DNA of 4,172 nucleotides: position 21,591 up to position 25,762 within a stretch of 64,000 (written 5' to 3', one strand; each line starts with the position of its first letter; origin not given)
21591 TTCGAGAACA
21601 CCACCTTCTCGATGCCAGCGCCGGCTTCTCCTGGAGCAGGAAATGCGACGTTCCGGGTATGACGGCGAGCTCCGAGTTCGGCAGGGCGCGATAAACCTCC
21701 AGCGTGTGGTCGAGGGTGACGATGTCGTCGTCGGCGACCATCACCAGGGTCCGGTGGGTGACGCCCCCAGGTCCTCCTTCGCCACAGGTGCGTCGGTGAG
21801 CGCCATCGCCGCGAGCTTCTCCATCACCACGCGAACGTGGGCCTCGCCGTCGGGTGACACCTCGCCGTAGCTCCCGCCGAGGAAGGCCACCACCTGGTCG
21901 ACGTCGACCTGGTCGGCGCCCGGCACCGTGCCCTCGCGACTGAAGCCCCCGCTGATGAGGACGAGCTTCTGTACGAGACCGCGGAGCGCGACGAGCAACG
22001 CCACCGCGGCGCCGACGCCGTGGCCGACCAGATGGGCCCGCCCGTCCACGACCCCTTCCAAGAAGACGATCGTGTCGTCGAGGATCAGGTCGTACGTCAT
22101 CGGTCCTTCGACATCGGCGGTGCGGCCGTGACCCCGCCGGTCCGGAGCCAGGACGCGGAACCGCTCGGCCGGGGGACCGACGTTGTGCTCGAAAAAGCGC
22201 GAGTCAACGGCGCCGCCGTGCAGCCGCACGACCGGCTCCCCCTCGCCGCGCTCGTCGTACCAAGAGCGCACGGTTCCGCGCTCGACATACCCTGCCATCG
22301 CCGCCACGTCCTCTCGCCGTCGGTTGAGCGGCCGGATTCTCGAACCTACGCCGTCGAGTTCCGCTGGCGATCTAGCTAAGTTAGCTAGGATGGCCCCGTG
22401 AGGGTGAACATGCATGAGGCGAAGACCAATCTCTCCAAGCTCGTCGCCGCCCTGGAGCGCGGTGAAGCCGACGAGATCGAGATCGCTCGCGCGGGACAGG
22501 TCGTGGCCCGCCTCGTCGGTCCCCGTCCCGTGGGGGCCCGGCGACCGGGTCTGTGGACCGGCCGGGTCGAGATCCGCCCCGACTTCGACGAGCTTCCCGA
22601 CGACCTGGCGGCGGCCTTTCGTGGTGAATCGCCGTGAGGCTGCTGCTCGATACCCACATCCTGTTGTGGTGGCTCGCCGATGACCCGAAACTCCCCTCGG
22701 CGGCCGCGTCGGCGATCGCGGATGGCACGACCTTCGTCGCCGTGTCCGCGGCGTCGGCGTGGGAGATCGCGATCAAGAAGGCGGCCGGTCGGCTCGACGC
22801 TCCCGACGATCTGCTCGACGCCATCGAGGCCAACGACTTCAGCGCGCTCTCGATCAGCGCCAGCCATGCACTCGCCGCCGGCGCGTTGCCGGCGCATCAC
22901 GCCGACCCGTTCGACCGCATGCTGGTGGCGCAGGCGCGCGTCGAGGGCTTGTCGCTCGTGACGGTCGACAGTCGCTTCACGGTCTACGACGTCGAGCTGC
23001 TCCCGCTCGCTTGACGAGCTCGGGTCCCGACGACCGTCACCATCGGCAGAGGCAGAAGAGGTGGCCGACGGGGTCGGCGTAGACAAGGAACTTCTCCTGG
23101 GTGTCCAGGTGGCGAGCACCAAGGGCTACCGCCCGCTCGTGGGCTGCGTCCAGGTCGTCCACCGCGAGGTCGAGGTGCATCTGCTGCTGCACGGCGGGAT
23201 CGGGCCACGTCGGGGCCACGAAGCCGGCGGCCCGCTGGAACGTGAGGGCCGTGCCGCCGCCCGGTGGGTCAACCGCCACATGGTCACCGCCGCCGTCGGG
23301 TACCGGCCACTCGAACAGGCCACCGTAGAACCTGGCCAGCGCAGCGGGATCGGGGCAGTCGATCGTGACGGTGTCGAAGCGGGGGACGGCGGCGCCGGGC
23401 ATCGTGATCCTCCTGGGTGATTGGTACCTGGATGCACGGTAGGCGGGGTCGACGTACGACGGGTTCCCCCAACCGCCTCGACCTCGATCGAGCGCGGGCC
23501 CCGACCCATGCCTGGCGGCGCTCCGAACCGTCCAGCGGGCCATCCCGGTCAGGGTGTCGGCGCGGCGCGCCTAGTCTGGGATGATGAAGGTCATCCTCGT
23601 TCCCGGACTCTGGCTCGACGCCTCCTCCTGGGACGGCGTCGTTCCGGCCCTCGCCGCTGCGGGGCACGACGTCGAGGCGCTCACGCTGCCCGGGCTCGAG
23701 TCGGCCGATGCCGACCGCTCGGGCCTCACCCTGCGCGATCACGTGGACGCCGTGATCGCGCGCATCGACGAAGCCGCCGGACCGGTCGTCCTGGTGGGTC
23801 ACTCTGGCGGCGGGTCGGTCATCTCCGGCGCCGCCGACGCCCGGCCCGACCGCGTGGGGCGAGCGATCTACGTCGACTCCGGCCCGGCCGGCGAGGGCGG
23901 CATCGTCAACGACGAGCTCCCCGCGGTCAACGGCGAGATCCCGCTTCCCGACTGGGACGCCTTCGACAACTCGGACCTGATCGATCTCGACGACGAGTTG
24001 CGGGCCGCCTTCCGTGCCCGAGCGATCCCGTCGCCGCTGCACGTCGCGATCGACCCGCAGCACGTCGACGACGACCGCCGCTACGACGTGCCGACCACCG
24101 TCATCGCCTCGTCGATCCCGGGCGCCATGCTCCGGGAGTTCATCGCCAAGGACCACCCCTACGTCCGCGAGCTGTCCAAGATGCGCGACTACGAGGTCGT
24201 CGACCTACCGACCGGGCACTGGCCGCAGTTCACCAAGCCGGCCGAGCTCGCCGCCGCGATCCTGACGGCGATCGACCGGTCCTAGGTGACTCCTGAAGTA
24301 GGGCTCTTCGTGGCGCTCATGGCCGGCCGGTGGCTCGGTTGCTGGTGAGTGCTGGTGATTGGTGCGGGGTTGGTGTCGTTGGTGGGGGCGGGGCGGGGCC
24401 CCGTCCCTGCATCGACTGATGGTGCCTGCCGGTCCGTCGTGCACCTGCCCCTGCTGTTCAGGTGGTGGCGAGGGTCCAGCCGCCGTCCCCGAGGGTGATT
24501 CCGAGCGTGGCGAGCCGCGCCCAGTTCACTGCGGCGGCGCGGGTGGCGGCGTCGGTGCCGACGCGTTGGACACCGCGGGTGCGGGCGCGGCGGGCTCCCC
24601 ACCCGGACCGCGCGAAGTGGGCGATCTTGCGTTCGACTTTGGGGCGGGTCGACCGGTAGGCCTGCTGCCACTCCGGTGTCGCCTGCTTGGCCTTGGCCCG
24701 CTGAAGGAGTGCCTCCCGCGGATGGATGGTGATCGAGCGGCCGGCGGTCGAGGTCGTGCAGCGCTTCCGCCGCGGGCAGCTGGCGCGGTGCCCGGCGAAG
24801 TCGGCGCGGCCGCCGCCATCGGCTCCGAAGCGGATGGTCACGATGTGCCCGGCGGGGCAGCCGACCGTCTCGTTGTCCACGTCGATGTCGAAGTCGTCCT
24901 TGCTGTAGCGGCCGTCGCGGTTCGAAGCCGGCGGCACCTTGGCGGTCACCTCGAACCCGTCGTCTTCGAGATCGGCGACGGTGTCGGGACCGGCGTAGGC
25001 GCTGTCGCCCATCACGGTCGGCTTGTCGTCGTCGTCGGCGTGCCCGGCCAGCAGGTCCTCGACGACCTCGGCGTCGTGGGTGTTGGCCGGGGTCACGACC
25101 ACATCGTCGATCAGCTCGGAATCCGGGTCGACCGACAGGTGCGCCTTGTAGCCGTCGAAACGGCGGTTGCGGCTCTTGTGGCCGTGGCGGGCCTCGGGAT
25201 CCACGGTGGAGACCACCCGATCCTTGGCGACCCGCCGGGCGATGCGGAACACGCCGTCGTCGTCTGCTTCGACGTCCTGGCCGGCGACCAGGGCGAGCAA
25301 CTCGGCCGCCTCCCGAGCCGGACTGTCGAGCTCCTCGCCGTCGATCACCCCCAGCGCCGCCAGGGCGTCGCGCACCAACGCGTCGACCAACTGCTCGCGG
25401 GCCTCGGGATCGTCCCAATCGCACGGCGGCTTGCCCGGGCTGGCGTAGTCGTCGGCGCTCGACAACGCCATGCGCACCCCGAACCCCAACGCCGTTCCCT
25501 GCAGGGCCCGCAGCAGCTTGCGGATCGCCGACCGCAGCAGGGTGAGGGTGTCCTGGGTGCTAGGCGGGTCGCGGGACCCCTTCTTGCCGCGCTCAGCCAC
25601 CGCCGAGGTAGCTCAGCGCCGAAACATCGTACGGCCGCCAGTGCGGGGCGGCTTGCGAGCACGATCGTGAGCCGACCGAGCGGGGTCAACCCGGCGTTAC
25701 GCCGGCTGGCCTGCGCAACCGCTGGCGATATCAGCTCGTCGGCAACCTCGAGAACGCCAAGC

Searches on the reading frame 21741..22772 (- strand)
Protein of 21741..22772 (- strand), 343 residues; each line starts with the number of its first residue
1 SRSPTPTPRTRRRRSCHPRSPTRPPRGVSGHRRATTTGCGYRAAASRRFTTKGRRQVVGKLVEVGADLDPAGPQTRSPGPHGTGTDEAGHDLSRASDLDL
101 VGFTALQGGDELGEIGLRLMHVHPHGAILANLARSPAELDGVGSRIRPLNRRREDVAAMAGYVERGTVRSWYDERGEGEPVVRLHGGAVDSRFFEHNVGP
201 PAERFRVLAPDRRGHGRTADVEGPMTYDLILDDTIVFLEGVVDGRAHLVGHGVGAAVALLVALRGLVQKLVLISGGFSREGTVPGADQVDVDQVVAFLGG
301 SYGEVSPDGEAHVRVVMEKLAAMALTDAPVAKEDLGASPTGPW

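Call 29: search_protein_families(library=pfam, proteins=[window:21741-22772:-])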
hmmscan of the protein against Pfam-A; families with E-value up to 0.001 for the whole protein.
window:21741-22772:- (343 aa): 3 families
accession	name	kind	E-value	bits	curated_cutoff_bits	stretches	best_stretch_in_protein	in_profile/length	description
PF12697.13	Abhydrolase_6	-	4.3e-11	44.3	26.3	1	184-303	4-113/217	Alpha/beta hydrolase family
PF00561.26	Abhydrolase_1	-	2.7e-09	37.5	25.8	1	180-325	2-148/245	alpha/beta hydrolase fold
PF12146.15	Hydrolase_4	-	5.9e-06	26.2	27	1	181-281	7-115/239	Serine aminopeptidase, S33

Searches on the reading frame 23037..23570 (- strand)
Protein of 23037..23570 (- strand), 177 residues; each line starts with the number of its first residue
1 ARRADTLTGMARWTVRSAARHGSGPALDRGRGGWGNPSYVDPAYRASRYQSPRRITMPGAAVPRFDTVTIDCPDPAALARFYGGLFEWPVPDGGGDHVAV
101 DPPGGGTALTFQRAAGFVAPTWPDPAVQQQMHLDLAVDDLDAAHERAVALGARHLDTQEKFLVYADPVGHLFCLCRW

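Call 29: search_protein_families(library=pfam, proteins=[window:23037-23570:-])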
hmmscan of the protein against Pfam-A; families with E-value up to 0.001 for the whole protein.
window:23037-23570:- (177 aa): 2 families
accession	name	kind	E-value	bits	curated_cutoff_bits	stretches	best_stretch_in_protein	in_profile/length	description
PF18029.7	Glyoxalase_6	-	1.2e-26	93.9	23.6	1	68-175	2-106/106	Glyoxalase-like domain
PF00903.31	Glyoxalase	-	9.6e-05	23.2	20.6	1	65-173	2-120/121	Glyoxalase/Bleomycin resistance protein/Dioxygenase superfamily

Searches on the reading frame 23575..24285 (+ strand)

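Call 29: search_protein_families(library=pfam, proteins=[window:23575-24285:+])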
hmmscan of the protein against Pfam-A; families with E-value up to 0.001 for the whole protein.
window:23575-24285:+ (236 aa): 3 families
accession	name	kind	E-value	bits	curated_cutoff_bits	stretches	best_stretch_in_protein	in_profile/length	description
PF12697.13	Abhydrolase_6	-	4.8e-20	73.6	26.3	1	6-228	1-217/217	Alpha/beta hydrolase family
PF00561.26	Abhydrolase_1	-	1.1e-07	32.2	25.8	1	6-102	3-102/245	alpha/beta hydrolase fold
PF12695.13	Abhydrolase_5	-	0.00063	20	27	0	6-108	2-94/164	Alpha/beta hydrolase family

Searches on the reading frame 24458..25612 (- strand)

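Call 29: search_protein_families(library=pfam, proteins=[window:24458-25612:-])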
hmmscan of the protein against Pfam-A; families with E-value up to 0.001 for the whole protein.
window:24458-25612:- (384 aa): 3 families
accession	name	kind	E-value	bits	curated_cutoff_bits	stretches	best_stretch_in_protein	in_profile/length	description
PF01609.27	DDE_Tnp_1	-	1.3e-19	71.2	23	1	139-364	21-200/200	Transposase DDE domain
PF13751.12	DDE_Tnp_1_6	-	2.9e-16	60.3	25.1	1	252-367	2-124/125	Transposase DDE domain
PF13612.12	DDE_Tnp_1_3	-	3.5e-05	24.3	27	1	126-226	21-111/155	Transposase DDE domain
